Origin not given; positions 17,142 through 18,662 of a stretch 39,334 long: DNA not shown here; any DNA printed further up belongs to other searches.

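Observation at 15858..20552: HisD-like dehydrogenase, aminotransferase, RidA remnant, CuyA/DcyD-like lyase and racemase: a candidate amino-alcohol or sulfonate degradation module coupled to methyltransferases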

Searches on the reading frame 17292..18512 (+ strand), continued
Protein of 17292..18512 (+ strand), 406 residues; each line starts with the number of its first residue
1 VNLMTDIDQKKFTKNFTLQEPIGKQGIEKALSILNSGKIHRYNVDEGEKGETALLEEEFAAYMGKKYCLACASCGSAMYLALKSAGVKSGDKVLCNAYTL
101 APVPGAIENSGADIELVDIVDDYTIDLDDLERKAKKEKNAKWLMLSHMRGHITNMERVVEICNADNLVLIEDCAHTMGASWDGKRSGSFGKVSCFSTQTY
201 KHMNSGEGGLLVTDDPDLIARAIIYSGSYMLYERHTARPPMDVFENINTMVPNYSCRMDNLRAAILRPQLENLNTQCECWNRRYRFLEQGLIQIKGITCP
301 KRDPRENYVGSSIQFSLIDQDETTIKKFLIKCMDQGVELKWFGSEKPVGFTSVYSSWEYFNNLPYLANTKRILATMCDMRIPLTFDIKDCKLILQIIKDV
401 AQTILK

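Call 26: find_related_loci(query=window:17292-18512:+, collection=genome_contigs, flank=10000)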
Query window:17292-18512:+ (406 aa) in genome_contigs; peptide patterns used: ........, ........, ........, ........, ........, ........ (x = any residue, [..] = any of these).
128 stretches matched a pattern; 17 encode a relative of the query (tblastn E <= 1e-3); 17 distinct loci.
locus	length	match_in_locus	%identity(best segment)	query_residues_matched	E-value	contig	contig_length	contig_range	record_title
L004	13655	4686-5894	82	3-406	0e+0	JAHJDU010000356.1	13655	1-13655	MAG: Proteobacteria bacterium isolate Modern_marine.mb.74 Modern_marine.mb.74_k141_1395265, whole genome shotgun sequenc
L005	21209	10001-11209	80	2-405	0e+0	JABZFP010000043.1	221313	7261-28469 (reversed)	MAG: Desulfobacteraceae bacterium isolate 75 scaffold_73, whole genome shotgun sequence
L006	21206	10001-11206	78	4-406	0e+0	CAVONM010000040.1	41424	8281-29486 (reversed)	MAG: uncultured delta proteobacterium isolate MFD09779.bin.3.15 genome assembly, contig: contig_96389, whole genome shot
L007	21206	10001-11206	80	4-406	0e+0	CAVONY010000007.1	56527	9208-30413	MAG: uncultured delta proteobacterium isolate MFD09964.bin.1.222 genome assembly, contig: contig_14943, whole genome sho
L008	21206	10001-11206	79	4-406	0e+0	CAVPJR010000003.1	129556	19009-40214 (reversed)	MAG: uncultured delta proteobacterium isolate MFD09964.bin.3.281 genome assembly, contig: contig_11829, whole genome sho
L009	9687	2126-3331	78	4-406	0e+0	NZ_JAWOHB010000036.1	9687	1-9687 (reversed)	MAG: Desulfosarcina sp. isolate CWP4-1.bin.65 k191_2682673, whole genome shotgun sequence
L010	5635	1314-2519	77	4-406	0e+0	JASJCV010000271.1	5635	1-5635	MAG: Desulfobacterales bacterium isolate MO_167.B4 MO_167.c_11016, whole genome shotgun sequence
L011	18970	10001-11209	77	3-406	0e+0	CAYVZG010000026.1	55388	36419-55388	MAG TPA_asm: uncultured Desulfobacula sp. isolate binchicken_co141_614 genome assembly, contig: NODE_2405_length_55388_c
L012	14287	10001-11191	77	8-405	0e+0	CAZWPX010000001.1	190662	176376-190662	MAG TPA_asm: uncultured Desulfobacterales bacterium isolate SRP167671_co1_84 genome assembly, contig: NODE_36_length_190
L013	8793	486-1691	79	4-406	0e+0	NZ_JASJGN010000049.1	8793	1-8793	MAG: Desulfosarcina sp. isolate ChS5.bin.72 ChesSed_k141_764375, whole genome shotgun sequence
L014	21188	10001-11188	78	10-406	0e+0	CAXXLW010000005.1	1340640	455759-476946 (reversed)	MAG: Desulfamplus sp. isolate 82e8c6d0-3d9d-4aa8-81a7-685ccd8d78ba genome assembly, contig: contig_5, whole genome shotg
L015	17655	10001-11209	73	2-405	0e+0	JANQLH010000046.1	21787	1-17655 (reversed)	MAG: SAR324 cluster bacterium isolate PL25a_bin.53 k99_3235258, whole genome shotgun sequence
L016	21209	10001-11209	71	2-405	0e+0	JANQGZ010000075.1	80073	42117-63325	MAG: SAR324 cluster bacterium isolate PL23b_bin.72 k99_2181405, whole genome shotgun sequence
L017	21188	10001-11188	73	9-405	0e+0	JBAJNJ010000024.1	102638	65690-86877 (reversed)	MAG: Desulfobacter sp. isolate MAG1-Ocu2016 MAG-Ocu-1-OculinaPatagonica-C31, whole genome shotgun sequence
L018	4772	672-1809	78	1-405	0e+0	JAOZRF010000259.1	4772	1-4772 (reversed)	MAG: Desulfobacula sp. isolate GMC6.concoct.225_sub GMC6_28238_length_4772_cov_3.332839, whole genome shotgun sequence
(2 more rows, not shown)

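Call 28: find_encoding_contigs(protein=P0003, flank=10000, max_places=2)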
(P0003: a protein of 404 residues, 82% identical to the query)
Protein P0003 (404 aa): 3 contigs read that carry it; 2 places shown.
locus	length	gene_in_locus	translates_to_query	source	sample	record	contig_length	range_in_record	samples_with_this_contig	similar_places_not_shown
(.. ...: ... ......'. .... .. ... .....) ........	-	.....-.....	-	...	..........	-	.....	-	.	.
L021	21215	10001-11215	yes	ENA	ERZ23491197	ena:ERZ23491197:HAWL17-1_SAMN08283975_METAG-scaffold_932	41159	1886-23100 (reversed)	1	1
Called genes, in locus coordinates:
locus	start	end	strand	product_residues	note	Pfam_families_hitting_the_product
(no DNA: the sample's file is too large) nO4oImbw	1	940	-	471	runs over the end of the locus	?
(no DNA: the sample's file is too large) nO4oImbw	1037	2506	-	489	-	PF06253:MTTB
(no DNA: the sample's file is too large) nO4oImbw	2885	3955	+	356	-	PF04069:OpuAC (weak), PF13379:NMT1_2 (weak), PF09084:NMT1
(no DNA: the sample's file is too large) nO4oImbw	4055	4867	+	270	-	PF00005:ABC_tran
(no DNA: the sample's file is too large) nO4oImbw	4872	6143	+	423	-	PF00528:BPD_transp_1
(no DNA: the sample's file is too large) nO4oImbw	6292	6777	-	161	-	PF06253:MTTB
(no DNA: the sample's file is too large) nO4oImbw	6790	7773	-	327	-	PF06253:MTTB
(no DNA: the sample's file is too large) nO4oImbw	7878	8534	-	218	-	PF00392:GntR, PF07729:FCD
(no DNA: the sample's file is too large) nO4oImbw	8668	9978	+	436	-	PF00815:Histidinol_dh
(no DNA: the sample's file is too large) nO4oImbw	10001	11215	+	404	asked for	PF00155:Aminotran_1_2 (weak), PF01041:DegT_DnrJ_EryC1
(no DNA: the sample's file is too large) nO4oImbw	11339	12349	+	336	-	PF00291:PALP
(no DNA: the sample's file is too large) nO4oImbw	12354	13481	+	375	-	PF01208:URO-D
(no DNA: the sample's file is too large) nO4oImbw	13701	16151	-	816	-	PF00890:FAD_binding_2 (weak), PF01266:DAO, PF01494:FAD_binding_3 (faint), PF07992:Pyr_redox_2 (faint), PF13738:Pyr_redox_3 (faint), PF16350:FAO_M, PF01571:GCV_T, PF08669:GCV_T_C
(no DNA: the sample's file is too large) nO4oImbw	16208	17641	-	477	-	PF06253:MTTB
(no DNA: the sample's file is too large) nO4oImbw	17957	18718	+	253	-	PF00392:GntR, PF07729:FCD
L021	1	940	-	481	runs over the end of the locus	PF06253:MTTB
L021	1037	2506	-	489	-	PF06253:MTTB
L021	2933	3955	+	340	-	PF13379:NMT1_2 (weak), PF04069:OpuAC (weak), PF09084:NMT1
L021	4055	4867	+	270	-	PF00005:ABC_tran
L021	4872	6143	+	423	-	PF00528:BPD_transp_1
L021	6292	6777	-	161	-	PF06253:MTTB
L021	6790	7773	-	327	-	PF06253:MTTB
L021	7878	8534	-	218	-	PF00392:GntR, PF07729:FCD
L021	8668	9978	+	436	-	PF00815:Histidinol_dh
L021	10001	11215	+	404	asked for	PF00155:Aminotran_1_2 (weak), PF01041:DegT_DnrJ_EryC1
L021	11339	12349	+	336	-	PF00291:PALP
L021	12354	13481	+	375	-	PF01208:URO-D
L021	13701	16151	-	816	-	PF00890:FAD_binding_2 (weak), PF01266:DAO, PF01494:FAD_binding_3 (faint), PF07992:Pyr_redox_2 (faint), PF13738:Pyr_redox_3 (faint), PF16350:FAO_M, PF01571:GCV_T, PF08669:GCV_T_C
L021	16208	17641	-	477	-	PF06253:MTTB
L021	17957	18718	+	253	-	PF00392:GntR, PF07729:FCD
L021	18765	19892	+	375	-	PF04055:Radical_SAM, PF13353:Fer4_12 (weak), PF13186:SPASM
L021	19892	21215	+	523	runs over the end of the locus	PF00884:Sulfatase, PF01663:Phosphodiest, PF16347:SGSH_C, PF12411:Choline_sulf_C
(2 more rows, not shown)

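Call 29: find_encoding_contigs(protein=P0007, flank=10000, max_places=2)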
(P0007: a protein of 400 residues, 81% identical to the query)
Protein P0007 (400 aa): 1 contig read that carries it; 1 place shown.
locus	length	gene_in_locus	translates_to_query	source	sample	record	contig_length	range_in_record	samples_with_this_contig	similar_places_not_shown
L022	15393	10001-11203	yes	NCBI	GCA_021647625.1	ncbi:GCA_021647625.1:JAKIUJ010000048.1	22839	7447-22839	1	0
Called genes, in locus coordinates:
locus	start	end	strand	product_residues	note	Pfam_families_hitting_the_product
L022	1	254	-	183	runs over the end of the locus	PF12917:YfbR-like, PF13023:HD_3, PF01966:HD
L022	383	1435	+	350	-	PF01476:LysM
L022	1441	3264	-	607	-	PF05157:MshEN, PF00437:T2SSE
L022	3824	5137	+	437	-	PF00909:Ammonium_transp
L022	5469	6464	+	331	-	PF03480:DctP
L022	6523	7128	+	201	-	PF04290:DctQ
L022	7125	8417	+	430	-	PF06808:DctM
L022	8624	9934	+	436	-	PF00815:Histidinol_dh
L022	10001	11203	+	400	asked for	PF01041:DegT_DnrJ_EryC1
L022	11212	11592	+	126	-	PF01042:Ribonuc_L-PSP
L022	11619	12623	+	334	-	PF00291:PALP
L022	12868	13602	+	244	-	PF01177:Asp_Glu_race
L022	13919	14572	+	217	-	PF00392:GntR, PF07729:FCD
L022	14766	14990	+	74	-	PF00892:EamA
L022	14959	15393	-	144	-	?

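Call 30: find_encoding_contigs(protein=P0019, flank=10000, max_places=1)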
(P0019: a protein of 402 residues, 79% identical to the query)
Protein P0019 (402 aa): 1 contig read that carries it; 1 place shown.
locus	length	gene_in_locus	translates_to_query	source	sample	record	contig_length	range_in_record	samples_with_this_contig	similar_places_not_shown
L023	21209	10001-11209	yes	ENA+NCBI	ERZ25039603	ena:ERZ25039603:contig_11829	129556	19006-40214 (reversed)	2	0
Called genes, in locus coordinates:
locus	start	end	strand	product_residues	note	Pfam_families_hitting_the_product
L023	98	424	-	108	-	PF08240:ADH_N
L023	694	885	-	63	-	-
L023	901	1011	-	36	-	-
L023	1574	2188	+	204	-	PF00356:LacI, PF00532:Peripla_BP_1, PF13407:Peripla_BP_4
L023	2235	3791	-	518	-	PF27605:ODF2_C (faint), PF14662:KASH_CCD (weak), PF24161:CCDC39 (weak), PF00691:OmpA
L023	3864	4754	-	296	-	PF00582:Usp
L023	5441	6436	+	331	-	PF03480:DctP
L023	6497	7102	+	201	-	PF04290:DctQ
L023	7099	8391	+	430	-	PF06808:DctM, PF03606:DcuC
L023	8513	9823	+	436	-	PF00815:Histidinol_dh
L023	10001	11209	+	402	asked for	PF00155:Aminotran_1_2, PF01041:DegT_DnrJ_EryC1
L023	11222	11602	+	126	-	PF01042:Ribonuc_L-PSP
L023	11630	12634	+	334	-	PF00291:PALP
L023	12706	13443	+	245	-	PF01177:Asp_Glu_race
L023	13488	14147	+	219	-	PF00392:GntR, PF07729:FCD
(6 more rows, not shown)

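Call 46: find_encoding_contigs(protein=P0069, flank=10000, max_places=1)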
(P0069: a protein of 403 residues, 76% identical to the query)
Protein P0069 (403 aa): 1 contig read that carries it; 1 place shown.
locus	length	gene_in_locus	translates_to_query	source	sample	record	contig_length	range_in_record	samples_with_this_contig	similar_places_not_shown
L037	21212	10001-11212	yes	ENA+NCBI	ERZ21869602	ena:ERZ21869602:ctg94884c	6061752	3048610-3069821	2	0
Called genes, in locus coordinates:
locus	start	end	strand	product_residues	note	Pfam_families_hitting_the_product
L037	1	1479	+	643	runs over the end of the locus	PF02784:Orn_Arg_deC_N, PF17810:Arg_decarb_HB, PF17944:Arg_decarbox_C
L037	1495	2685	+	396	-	PF03435:Sacchrp_dh_NADP, PF16653:Sacchrp_dh_C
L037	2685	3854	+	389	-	PF00278:Orn_DAP_Arg_deC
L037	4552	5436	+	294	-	PF00491:Arginase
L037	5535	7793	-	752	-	PF00924:MS_channel_2nd, PF21082:MS_channel_3rd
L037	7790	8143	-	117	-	-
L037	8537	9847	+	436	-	PF00815:Histidinol_dh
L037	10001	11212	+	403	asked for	PF00155:Aminotran_1_2, PF01041:DegT_DnrJ_EryC1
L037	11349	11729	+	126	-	PF01042:Ribonuc_L-PSP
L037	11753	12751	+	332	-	PF00291:PALP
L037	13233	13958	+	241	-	PF01177:Asp_Glu_race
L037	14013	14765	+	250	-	PF00392:GntR, PF07729:FCD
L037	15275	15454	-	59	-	-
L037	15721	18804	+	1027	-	PF00989:PAS (faint), PF08448:PAS_4, PF13188:PAS_8 (faint), PF13426:PAS_9, PF00512:HisKA, PF02518:HATPase_c, PF00072:Response_reg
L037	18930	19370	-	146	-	PF22769:DCD, PF00692:dUTPase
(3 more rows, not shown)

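Call 49: search_protein_families(library=ncbifam, proteins=[L001:5950-6750:+, L001:6750-7856:+, L001:7850-8257:+, L001:8278-8610:+, L001:11222-11605:+, L021:12354-13481:+], max_evalue=0.00001)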
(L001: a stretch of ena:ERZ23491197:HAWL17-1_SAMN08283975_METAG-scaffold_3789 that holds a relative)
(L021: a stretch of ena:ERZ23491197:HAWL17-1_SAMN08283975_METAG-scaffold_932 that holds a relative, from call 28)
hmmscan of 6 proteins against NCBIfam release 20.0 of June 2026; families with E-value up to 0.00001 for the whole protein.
L001:5950-6750:+ (266 aa): 4 families
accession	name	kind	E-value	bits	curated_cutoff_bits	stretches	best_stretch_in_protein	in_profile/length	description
NF005719.0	PRK07535.1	domain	7.1e-98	327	259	1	2-263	1-262/268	methyltetrahydrofolate:corrinoid/iron-sulfur protein methyltransferase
NF040758.1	CODH_ACS_meth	exception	1.7e-38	132.5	370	1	2-256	4-259/261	carbon monoxide dehydrogenase/acetyl-CoA synthase methytransferase subunit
TIGR02082.1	metH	equivalog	3.2e-35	121.1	1010.85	1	2-239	343-595/1182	methionine synthase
NF007024.0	PRK09490.1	equivalog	5.7e-21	74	1497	1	2-230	360-603/1234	methionine synthase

L001:6750-7856:+ (368 aa): 23 families
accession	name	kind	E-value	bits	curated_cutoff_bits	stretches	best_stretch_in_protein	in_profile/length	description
TIGR03910.1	pyrrolys_PylB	equivalog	1.4e-148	494.4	348.2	1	4-348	3-346/347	methylornithine synthase PylB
TIGR03956.1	rSAM_HydE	equivalog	1.1e-38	133.4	254.6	1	10-304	2-295/340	[FeFe] hydrogenase H-cluster radical SAM maturase HydE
TIGR00433.2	bioB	equivalog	4.1e-26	91.9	225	1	34-273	17-254/307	biotin synthase BioB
TIGR03957.1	rSAM_HmdB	equivalog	7.8e-25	87.7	320.9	1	32-306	14-286/317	5,10-methenyltetrahydromethanopterin hydrogenase cofactor biosynthesis protein HmdB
TIGR02351.2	thiH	equivalog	1.8e-18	66.8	380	1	23-228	39-241/364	2-iminoacetate synthase ThiH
TIGR03955.1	rSAM_HydG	equivalog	3.1e-16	58.8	312.15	1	8-184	36-212/470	[FeFe] hydrogenase H-cluster radical SAM maturase HydG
TIGR03550.1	F420_cofG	equivalog_domain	1.6e-13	50.5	213.35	1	60-278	7-244/322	7,8-didemethyl-8-hydroxy-5-deazariboflavin synthase CofG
NF004884.0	PRK06245.1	equivalog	1.7e-12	46.9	209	1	60-276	18-249/340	7,8-didemethyl-8-hydroxy-5-deazariboflavin synthase subunit CofG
NF005609.0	PRK07360.1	equivalog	7.2e-12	44.7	426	1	5-137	7-136/374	7,8-didemethyl-8-hydroxy-5-deazariboflavin synthase subunit CofH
TIGR03699.1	menaquin_MqnC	equivalog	8.5e-12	44.6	428.1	1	30-137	11-115/342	cyclic dehypoxanthinyl futalosine synthase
NF004911.0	PRK06267.1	equivalog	2.9e-11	43.1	305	1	40-300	10-264/351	hypothetical protein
NF053743.1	LipS2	equivalog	1.7e-10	40.8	270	1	60-258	26-220/292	LipS2 family lipoyl synthase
NF006687.0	PRK09234.1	equivalog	1.1e-09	37.1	1018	1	60-277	78-316/849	bifunctional FO biosynthesis protein CofGH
TIGR00423.1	TIGR00423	subfamily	1.7e-08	34.1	260.25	1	62-141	10-83/310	CofH family radical SAM protein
TIGR03551.1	F420_cofH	equivalog_domain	2.7e-08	33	374.1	1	32-138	12-114/345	5-amino-6-(D-ribitylamino)uracil--L-tyrosine 4-hydroxyphenyl transferase CofH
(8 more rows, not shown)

L001:7850-8257:+ (135 aa): 1 family
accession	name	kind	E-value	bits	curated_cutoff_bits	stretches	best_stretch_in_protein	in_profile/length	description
TIGR03909.1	pyrrolys_PylC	equivalog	2.8e-26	92.1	248.3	2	45-107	158-220/374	3-methylornithine--L-lysine ligase PylC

L001:8278-8610:+ (110 aa): 2 families
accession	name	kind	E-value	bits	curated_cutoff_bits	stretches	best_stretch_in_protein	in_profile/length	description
TIGR02367.1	PylS_Cterm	equivalog_domain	3.4e-31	108.5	178.15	1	1-109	135-241/242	pyrrolysine--tRNA(Pyl) ligase large subunit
NF007083.1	PRK09537.1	equivalog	6.3e-20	71.6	550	1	26-108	343-423/425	pyrrolysine--tRNA(Pyl) ligase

L001:11222-11605:+ (127 aa): 3 families
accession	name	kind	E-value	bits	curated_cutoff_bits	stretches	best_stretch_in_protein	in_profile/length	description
TIGR00004.1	TIGR00004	subfamily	3.9e-50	169.2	106.25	1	4-125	1-123/125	Rid family detoxifying hydrolase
NF008490.0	PRK11401.1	equivalog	3.9e-31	107.6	222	1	4-124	2-124/129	enamine/imine deaminase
TIGR03610.1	RutC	equivalog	2.5e-17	63.1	169.1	1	4-124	3-123/127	pyrimidine utilization protein C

L021:12354-13481:+ (375 aa): 5 families
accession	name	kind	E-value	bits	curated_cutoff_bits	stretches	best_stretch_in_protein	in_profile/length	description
TIGR01463.1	mtaA_cmuA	subfamily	1.3e-22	80.5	235.4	1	154-373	136-338/340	MtaA/CmuA family methyltransferase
NF004889.0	PRK06252.1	subfamily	1.6e-16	60.2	244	1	158-369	141-332/340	methylcobalamin:coenzyme M methyltransferase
NF040654.1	MtaA_Meth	equivalog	2e-12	46.7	400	1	170-343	148-313/337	methylcobamide:CoM methyltransferase MtaA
TIGR01464.1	hemE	equivalog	9.7e-08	31.4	302.95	1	100-369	79-335/338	uroporphyrinogen decarboxylase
NF041608.1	methylcob_mtaseMtbA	equivalog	8.3e-07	28.4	600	1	161-347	141-319/339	methylcobamide:CoM methyltransferase MtbA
